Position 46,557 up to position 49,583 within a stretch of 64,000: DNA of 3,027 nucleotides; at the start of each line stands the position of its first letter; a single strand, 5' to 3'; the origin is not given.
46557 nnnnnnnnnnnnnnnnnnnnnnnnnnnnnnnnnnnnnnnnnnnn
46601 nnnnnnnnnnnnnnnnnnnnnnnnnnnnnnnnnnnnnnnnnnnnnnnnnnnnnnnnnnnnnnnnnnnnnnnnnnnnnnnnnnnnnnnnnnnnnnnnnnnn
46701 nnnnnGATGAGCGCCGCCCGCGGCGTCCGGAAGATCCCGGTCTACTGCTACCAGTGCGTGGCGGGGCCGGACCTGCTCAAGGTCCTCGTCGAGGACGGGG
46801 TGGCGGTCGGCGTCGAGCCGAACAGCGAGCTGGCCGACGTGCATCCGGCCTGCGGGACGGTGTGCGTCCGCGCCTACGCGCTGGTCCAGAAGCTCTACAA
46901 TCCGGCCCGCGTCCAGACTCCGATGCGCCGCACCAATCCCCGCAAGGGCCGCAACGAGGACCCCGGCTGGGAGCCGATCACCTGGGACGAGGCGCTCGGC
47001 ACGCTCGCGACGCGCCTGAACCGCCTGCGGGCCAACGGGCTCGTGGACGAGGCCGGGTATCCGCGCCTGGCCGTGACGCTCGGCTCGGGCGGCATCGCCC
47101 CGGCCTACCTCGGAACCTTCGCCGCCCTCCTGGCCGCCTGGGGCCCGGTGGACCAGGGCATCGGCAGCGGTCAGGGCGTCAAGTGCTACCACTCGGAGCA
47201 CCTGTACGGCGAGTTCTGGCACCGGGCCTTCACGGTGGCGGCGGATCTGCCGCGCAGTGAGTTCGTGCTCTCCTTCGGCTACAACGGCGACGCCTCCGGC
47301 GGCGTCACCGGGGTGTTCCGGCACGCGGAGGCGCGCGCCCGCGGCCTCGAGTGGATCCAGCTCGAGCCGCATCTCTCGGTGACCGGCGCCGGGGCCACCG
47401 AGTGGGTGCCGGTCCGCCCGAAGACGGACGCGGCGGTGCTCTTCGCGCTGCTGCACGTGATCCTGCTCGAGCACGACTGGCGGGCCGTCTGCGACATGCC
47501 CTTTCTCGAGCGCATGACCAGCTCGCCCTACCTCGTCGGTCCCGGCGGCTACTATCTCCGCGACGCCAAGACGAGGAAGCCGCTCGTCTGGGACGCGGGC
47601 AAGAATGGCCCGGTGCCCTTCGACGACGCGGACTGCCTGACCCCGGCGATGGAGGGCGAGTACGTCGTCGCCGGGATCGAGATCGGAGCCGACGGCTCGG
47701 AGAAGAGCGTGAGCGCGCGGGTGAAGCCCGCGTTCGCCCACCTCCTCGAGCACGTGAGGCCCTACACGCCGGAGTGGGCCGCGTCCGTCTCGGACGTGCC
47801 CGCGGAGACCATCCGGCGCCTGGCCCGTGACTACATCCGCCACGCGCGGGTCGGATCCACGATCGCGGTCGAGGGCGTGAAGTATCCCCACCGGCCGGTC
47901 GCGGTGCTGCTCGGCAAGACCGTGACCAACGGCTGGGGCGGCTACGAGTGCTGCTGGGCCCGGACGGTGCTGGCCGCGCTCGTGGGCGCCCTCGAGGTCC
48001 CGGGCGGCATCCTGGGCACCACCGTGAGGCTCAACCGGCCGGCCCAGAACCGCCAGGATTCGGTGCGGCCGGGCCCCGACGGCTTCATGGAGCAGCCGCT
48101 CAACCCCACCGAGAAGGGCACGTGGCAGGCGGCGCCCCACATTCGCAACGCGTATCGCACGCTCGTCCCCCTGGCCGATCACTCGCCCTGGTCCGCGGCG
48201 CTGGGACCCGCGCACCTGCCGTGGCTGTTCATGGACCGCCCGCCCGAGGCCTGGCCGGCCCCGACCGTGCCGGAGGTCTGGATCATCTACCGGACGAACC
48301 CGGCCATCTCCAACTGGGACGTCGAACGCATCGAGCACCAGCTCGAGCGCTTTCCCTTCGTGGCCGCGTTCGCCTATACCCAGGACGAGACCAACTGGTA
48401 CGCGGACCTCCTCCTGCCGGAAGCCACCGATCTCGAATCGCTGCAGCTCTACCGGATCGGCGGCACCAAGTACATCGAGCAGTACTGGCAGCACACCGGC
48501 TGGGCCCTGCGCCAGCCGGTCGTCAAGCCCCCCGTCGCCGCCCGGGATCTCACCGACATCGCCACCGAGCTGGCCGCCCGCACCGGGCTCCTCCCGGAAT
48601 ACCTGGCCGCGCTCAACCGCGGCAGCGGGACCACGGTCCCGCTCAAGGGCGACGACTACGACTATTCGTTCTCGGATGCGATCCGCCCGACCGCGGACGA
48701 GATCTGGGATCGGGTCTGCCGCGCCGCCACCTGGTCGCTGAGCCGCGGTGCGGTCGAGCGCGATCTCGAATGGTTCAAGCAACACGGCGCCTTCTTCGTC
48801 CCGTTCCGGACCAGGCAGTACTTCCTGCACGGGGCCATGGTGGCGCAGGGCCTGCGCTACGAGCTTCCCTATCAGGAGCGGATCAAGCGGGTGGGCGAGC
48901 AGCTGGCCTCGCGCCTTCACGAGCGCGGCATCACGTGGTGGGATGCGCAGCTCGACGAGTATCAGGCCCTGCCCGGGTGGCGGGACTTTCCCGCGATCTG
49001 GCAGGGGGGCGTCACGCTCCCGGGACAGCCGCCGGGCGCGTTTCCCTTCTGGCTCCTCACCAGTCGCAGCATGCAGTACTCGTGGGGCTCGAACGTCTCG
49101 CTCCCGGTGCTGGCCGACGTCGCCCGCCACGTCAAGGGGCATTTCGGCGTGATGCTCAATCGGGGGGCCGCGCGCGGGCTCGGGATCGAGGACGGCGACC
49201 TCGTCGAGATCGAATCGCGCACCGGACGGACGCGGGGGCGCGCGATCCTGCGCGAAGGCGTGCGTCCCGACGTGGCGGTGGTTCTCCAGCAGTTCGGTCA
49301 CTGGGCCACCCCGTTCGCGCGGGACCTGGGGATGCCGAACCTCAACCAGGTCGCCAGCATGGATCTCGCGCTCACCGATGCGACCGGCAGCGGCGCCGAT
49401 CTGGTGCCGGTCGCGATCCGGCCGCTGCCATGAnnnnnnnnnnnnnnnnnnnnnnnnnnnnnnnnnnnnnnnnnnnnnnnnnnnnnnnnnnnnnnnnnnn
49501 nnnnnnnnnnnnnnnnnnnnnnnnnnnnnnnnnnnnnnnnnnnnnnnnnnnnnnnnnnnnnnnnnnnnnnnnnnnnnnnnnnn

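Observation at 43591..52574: BCR/Bzd-type four-subunit reductase whose structural and ATPase gene pairs are split by a signal-less Mo-oxidoreductase (alpha-beta-gamma) in one TetR-led operon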

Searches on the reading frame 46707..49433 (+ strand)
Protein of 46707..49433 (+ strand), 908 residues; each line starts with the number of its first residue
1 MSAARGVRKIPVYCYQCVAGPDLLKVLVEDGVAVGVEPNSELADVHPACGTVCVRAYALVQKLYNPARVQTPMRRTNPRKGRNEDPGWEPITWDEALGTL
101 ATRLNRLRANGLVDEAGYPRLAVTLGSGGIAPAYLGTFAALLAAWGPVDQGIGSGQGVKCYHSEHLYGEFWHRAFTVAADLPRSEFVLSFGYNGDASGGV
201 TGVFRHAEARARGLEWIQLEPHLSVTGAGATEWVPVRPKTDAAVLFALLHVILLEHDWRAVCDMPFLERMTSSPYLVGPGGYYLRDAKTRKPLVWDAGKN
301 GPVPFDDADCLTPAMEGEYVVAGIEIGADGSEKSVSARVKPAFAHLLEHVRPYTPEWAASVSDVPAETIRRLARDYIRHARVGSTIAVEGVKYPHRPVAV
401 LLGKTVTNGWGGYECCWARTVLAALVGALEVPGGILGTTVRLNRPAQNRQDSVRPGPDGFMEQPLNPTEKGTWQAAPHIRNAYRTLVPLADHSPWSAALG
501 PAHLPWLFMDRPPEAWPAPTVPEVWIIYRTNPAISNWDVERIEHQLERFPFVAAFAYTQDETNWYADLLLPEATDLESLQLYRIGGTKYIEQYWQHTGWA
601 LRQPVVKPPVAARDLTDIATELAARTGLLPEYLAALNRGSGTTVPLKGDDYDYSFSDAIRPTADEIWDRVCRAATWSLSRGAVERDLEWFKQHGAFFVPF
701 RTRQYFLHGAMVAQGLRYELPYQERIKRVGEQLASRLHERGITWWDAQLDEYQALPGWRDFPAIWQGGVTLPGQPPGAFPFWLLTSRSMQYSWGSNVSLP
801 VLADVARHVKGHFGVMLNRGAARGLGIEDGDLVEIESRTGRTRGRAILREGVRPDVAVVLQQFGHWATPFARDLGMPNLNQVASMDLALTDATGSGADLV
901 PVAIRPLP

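Call 5: search_protein_families(library=pfam, proteins=[window:46707-49433:+])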
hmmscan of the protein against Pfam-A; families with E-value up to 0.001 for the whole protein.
window:46707-49433:+ (908 aa): 2 families
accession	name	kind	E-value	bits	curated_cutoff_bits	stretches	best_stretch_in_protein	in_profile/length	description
PF00384.28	Molybdopterin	-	4.7e-18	65.8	24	1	68-624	1-352/353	Molybdopterin oxidoreductase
PF01568.27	Molydop_binding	-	9.4e-10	39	26.8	1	810-865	29-82/110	Molydopterin dinucleotide binding domain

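Call 6: search_protein_families(library=ncbifam, proteins=[window:46707-49433:+])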
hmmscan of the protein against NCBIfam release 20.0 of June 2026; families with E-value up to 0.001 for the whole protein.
window:46707-49433:+ (908 aa): 20 families
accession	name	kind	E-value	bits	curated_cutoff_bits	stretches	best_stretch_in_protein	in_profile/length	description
NF012032.0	PRK15488.1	equivalog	2.3e-44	151.6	694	4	10-270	44-280/759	thiosulfate reductase PhsA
NF041714.1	arsenate_red_ArrA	equivalog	3.5e-36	124.7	1600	1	24-259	64-288/848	arsenate respiratory reductase molybdopterin-containing subunit ArrA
TIGR02166.1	dmsA_ynfE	subfamily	7.6e-33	113.5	777.7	1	24-269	59-297/794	DMSO/selenate family reductase complex A subunit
NF041783.2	mnquin_red_QrcB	equivalog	9.4e-30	103.4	440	3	24-263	66-288/695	menaquinone reductase molybdopterin-binding-like subunit QrcB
TIGR03479.1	DMSO_red_II_alp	subfamily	1.1e-22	79.9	984.75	1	25-593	73-619/913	molybdopterin-dependent oxidoreductase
TIGR00509.1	bisC_fam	subfamily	2.1e-21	75.9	1017.55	1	351-629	276-513/772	molybdopterin guanine dinucleotide-containing S/N-oxide reductase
TIGR01591.1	Fdh-alpha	equivalog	2.3e-20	72.3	666.25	2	14-109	3-86/672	formate dehydrogenase subunit alpha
NF041885.1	selenate_YnfE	exception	2.4e-16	58.8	1675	1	51-270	91-305/805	selenate/tellurate reductase subunit YnfE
NF011566.1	PRK14990.1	exception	3e-16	58.6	1600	1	52-269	103-317/814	dimethylsulfoxide reductase subunit A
NF041884.1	selenate_YnfF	exception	9.1e-14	50.3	1650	1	51-269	88-297/798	selenate/tellurate reductase subunit YnfF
NF011567.1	PRK14991.1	equivalog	6.8e-12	44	1750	0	802-866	896-960/1022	tetrathionate reductase subunit TtrA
NF042978.1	EthbenzDh_ebdA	equivalog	1.8e-11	42.5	2000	1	38-395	115-454/977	ethylbenzene dehydrogenase subunit alpha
NF047855.1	AssmNtatRedNasC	equivalog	1.6e-10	40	1100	0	49-256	58-252/708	assimilatory nitrate reductase catalytic subunit NasC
NF011682.0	PRK15102.1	equivalog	3.9e-09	35.1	909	1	352-635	330-577/829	trimethylamine-N-oxide reductase TorA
TIGR01706.1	NAPA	equivalog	6e-09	34.8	930.55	0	773-860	708-793/830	periplasmic nitrate reductase subunit alpha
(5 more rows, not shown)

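Call 10: find_homologous_proteins(query=window:46707-49433:+)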
Query window:46707-49433:+ (908 aa): 2849 proteins with E <= 0.001 among 8000 candidates; the best 120 are listed.
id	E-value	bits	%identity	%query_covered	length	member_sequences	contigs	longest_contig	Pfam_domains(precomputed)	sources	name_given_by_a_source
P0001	0.0e+0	2131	100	100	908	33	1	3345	PF00384.28,PF01568.28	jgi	jgi:phenylacetyl-CoA:acceptor oxidoreductase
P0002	0.0e+0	1938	90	99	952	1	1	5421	PF00384.28,PF01568.28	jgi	-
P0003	0.0e+0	1923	89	100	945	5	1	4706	PF00384.28,PF01568.28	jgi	jgi:phenylacetyl-CoA:acceptor oxidoreductase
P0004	0.0e+0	1908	88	99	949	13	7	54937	PF00384.28,PF01568.28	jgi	jgi:phenylacetyl-CoA:acceptor oxidoreductase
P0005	0.0e+0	1907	88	100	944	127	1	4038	PF00384.28,PF01568.28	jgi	jgi:phenylacetyl-CoA:acceptor oxidoreductase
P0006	0.0e+0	1900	88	100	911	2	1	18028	PF00384.28,PF01568.28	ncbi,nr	ncbi:MAG TPA: molybdopterin-dependent oxidoreductase [Methylomirabilota bacterium]|nr:molybdopterin-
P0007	0.0e+0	1898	88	100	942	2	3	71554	PF00384.28,PF01568.28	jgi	jgi:phenylacetyl-CoA:acceptor oxidoreductase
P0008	0.0e+0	1845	86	100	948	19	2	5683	PF00384.28,PF01568.28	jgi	jgi:phenylacetyl-CoA:acceptor oxidoreductase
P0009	0.0e+0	1820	85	100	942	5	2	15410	PF00384.28,PF01568.28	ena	-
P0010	0.0e+0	1816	84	99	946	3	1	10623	PF00384.28,PF01568.28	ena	-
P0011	0.0e+0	1811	84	100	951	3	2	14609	PF00384.28,PF01568.28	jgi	jgi:phenylacetyl-CoA:acceptor oxidoreductase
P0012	0.0e+0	1809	84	100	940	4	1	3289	PF00384.28,PF01568.28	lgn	-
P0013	0.0e+0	1805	83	99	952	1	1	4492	PF00384.28,PF01568.28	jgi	jgi:phenylacetyl-CoA:acceptor oxidoreductase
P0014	0.0e+0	1805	84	100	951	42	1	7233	PF00384.28,PF01568.28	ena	-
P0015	0.0e+0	1790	83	99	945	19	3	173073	PF00384.28,PF01568.28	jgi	jgi:phenylacetyl-CoA:acceptor oxidoreductase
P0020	0.0e+0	1773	83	99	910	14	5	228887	PF00384.28,PF01568.28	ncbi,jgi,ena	-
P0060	0.0e+0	1726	80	99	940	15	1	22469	PF00384.28,PF01568.28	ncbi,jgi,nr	ncbi:MAG TPA: molybdopterin-dependent oxidoreductase [Candidatus Bathyarchaeia archaeon]|nr:molybdop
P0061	0.0e+0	1725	80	100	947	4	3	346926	PF00384.28,PF01568.28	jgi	jgi:phenylacetyl-CoA:acceptor oxidoreductase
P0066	0.0e+0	1723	80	99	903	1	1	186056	PF00384.28,PF01568.28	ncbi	-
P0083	0.0e+0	1716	80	99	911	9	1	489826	PF00384.28,PF01568.28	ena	-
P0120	0.0e+0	1694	79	100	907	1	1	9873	PF00384.28,PF01568.28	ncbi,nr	ncbi:MAG TPA: molybdopterin-dependent oxidoreductase [Candidatus Binatia bacterium]|nr:molybdopterin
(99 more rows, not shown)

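Call 11: search_solved_structures(query=window:46707-49433:+, max_evalue=0.001, show_alignments=1)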
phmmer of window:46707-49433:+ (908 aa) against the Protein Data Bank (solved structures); distinct sequences matched with E-value up to 0.001: 24.
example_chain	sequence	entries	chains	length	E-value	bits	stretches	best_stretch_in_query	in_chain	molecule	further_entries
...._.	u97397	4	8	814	9e-29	103.2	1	24-265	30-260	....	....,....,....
2vpw_A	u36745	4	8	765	7.4e-15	57.1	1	48-256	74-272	THIOSULFATE REDUCTASE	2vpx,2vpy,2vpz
2ivf_A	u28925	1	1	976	1.8e-12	49.2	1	52-411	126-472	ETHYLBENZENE DEHYDROGENASE ALPHA-SUBUNIT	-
7bkb_D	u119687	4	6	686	4.4e-11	44.6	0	10-255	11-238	Formate dehydrogenase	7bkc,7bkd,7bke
7l5i_A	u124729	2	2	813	4.7e-10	41.2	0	351-379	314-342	Trimethylamine-N-oxide reductase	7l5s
1aa6_A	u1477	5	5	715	1.2e-09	39.9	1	8-256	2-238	FORMATE DEHYDROGENASE H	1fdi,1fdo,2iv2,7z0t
7qv7_S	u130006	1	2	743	2.7e-08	35.4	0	9-109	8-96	Hydrogen dependent carbon dioxide reductase subunit FdhF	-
5e7o_A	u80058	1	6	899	8.5e-08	33.7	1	52-378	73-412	DMSO reductase family type II enzyme, molybdopterin subunit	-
4ydd_A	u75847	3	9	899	1.1e-07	33.4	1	52-391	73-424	DMSO reductase family type II enzyme, molybdopterin subunit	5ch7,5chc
1dms_A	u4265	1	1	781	1.5e-06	29.6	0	286-631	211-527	DMSO REDUCTASE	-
1eu1_A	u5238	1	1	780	1.7e-06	29.5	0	351-451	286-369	DIMETHYL SULFOXIDE REDUCTASE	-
9pxt_A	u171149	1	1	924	1.8e-06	29.4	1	770-860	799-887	Periplasmic nitrate reductase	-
2e7z_A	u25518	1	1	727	2.3e-06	29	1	35-256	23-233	Acetylene hydratase Ahy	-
9vap_A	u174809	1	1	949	2.5e-06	28.9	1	14-259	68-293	Formate dehydrogenase molybdopterin-binding subunit FdhA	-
9wxb_B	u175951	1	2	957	3.7e-06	28.3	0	83-258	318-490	Formate dehydrogenase alpha subunit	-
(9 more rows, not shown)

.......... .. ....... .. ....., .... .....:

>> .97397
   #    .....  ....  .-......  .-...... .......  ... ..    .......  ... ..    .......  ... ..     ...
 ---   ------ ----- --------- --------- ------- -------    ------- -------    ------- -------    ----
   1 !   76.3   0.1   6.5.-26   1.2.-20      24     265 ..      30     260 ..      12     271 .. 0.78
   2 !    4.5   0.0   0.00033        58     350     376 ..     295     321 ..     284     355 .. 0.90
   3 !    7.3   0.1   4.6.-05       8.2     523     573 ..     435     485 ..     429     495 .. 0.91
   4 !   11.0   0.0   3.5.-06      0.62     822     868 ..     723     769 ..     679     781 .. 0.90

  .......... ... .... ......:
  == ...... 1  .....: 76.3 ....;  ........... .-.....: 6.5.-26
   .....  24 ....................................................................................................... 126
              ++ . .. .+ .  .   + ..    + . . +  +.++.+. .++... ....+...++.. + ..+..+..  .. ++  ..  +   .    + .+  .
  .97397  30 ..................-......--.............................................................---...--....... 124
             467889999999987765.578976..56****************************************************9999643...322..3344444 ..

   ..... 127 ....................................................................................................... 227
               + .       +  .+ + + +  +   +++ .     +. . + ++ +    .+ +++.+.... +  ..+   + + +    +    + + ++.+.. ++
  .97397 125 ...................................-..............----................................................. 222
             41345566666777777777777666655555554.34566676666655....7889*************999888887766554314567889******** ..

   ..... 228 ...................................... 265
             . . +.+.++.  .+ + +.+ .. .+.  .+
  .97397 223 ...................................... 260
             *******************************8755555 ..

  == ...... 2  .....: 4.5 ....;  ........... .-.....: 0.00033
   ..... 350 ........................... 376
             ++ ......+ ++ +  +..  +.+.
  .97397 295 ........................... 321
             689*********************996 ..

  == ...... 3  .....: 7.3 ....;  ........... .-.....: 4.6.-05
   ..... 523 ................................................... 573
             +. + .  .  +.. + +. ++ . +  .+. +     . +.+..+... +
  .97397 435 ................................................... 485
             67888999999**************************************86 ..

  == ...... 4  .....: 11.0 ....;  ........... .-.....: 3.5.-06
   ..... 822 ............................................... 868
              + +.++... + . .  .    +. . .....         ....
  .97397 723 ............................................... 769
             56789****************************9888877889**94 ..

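Call 12: find_encoding_contigs(protein=P0083, flank=10000, max_places=2)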
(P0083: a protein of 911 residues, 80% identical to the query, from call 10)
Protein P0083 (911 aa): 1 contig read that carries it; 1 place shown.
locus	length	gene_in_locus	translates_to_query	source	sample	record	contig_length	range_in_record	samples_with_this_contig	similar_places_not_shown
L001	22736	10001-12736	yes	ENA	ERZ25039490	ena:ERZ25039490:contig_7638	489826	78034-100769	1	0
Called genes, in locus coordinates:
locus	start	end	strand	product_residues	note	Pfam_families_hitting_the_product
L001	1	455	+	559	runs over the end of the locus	PF13187:Fer4_9 (faint), PF00037:Fer4 (faint), PF12797:Fer4_2 (faint), PF12837:Fer4_6 (faint), PF13183:Fer4_8 (faint), PF13237:Fer4_10 (faint), PF13484:Fer4_16 (faint), PF02775:TPP_enzyme_C, +1 more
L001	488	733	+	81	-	-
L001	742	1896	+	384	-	PF04055:Radical_SAM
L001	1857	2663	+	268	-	PF13649:Methyltransf_25, PF08241:Methyltransf_11 (weak), PF08242:Methyltransf_12 (weak)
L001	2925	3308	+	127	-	PF00196:GerE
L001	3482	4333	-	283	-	PF04909:Amidohydro_2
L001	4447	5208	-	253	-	PF00106:adh_short, PF08659:KR, PF13561:adh_short_C2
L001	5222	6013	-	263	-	PF00378:ECH_1, PF16113:ECH_2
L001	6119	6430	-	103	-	-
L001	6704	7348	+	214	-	PF00440:TetR_N, PF17932:TetR_C_24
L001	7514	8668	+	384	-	PF06050:HGD-D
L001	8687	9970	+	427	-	PF06050:HGD-D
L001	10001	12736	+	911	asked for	PF00384:Molybdopterin, PF01568:Molydop_binding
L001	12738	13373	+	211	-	PF12797:Fer4_2 (weak), PF12837:Fer4_6 (faint), PF12838:Fer4_7 (faint), PF13237:Fer4_10 (faint), PF13247:Fer4_11, PF13187:Fer4_9 (weak), PF12797:Fer4_2 (weak), PF00037:Fer4 (weak)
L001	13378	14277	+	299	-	-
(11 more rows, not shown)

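Call 13: find_encoding_contigs(protein=P0060, flank=10000, max_places=2)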
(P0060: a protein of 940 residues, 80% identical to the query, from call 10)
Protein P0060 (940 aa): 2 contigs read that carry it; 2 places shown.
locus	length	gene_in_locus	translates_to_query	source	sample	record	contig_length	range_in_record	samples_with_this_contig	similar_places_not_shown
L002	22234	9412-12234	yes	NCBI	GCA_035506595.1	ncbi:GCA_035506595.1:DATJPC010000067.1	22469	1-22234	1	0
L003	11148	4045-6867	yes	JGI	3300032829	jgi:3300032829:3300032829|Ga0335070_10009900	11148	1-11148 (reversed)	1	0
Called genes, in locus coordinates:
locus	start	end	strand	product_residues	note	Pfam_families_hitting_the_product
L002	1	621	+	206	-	PF00989:PAS, PF08448:PAS_4 (weak), PF13188:PAS_8 (faint), PF13426:PAS_9, PF00196:GerE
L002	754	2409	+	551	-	PF00501:AMP-binding, PF13193:AMP-binding_C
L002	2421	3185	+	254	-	PF00106:adh_short, PF08659:KR, PF13561:adh_short_C2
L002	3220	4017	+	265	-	PF00106:adh_short, PF08659:KR, PF13561:adh_short_C2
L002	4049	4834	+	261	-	PF00378:ECH_1, PF16113:ECH_2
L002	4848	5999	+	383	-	PF02771:Acyl-CoA_dh_N, PF02770:Acyl-CoA_dh_M, PF00441:Acyl-CoA_dh_1, PF08028:Acyl-CoA_dh_2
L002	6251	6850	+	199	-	PF00440:TetR_N, PF17932:TetR_C_24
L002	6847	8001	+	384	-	PF06050:HGD-D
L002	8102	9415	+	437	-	PF06050:HGD-D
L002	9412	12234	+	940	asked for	PF00384:Molybdopterin, PF01568:Molydop_binding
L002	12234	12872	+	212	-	PF12838:Fer4_7 (faint), PF13237:Fer4_10 (faint), PF13247:Fer4_11, PF13187:Fer4_9 (weak), PF00037:Fer4 (weak), PF12797:Fer4_2 (weak), PF12837:Fer4_6 (weak)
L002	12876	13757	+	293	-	PF04976:DmsC (weak)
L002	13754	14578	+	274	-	PF01869:BcrAD_BadFG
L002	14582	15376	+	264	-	PF01869:BcrAD_BadFG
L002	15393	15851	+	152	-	PF00583:Acetyltransf_1, PF13673:Acetyltransf_10 (weak), PF13508:Acetyltransf_7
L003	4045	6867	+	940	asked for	PF00384:Molybdopterin, PF01568:Molydop_binding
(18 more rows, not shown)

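Call 14: find_encoding_contigs(protein=P0120, flank=10000, max_places=2)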
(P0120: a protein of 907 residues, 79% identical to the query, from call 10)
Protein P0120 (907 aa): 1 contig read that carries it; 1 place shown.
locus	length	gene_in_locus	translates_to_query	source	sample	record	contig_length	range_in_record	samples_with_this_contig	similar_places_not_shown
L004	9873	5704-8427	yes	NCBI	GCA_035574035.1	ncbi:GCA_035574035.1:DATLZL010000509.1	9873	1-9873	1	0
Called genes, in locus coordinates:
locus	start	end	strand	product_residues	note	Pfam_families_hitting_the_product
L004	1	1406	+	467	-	PF04055:Radical_SAM, PF01883:FeS_assembly_P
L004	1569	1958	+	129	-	PF14539:DUF4442, PF13622:4HBT_3, PF03061:4HBT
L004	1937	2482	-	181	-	PF01814:Hemerythrin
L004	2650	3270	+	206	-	PF00440:TetR_N, PF17932:TetR_C_24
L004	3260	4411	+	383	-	PF06050:HGD-D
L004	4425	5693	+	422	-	PF06050:HGD-D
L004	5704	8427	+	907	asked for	PF00384:Molybdopterin, PF01568:Molydop_binding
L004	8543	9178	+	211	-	PF13237:Fer4_10 (faint), PF13247:Fer4_11, PF13187:Fer4_9 (weak), PF12797:Fer4_2 (weak), PF00037:Fer4 (weak), PF12837:Fer4_6 (weak), PF12838:Fer4_7 (weak)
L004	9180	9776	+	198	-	PF03916:NrfD (weak), PF04976:DmsC (weak)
